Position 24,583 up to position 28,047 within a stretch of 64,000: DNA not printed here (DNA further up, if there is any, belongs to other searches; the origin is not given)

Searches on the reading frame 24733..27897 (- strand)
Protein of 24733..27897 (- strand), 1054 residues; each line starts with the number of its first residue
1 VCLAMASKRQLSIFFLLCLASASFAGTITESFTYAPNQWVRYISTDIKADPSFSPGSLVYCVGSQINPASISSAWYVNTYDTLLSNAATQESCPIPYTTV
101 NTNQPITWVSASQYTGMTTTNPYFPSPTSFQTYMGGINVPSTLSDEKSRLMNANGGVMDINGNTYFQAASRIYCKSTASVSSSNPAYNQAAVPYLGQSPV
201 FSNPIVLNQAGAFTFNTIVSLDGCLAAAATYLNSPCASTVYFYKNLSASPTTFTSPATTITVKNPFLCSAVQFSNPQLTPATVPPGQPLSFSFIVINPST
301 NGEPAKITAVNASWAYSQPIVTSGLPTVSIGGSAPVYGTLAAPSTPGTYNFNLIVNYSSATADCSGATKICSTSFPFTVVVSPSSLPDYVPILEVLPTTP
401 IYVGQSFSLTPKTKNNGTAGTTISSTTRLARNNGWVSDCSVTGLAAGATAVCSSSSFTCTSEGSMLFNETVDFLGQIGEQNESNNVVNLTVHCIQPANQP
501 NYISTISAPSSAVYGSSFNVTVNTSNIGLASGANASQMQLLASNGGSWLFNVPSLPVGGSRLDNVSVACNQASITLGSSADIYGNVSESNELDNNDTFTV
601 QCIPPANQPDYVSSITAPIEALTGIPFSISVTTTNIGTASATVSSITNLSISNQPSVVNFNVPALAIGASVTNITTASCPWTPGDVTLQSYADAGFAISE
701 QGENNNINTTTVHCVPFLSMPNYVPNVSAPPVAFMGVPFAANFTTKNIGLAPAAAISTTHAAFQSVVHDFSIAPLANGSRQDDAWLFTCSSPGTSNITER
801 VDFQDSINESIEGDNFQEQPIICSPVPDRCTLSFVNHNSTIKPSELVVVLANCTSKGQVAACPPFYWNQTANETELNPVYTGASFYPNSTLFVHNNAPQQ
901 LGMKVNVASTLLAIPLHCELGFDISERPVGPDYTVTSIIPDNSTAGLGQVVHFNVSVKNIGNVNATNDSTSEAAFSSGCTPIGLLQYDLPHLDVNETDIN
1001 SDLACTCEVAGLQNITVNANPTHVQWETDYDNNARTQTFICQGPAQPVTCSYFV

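Call 9: search_protein_families(library=pfam, proteins=[window:24733-27897:-])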
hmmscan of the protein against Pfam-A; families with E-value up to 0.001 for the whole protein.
window:24733-27897:- (1054 aa): 1 family
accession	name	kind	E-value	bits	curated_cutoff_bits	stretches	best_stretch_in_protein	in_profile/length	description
PF07705.17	CARDB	-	5.3e-35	120.1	22.7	4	612-709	6-100/101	CARDB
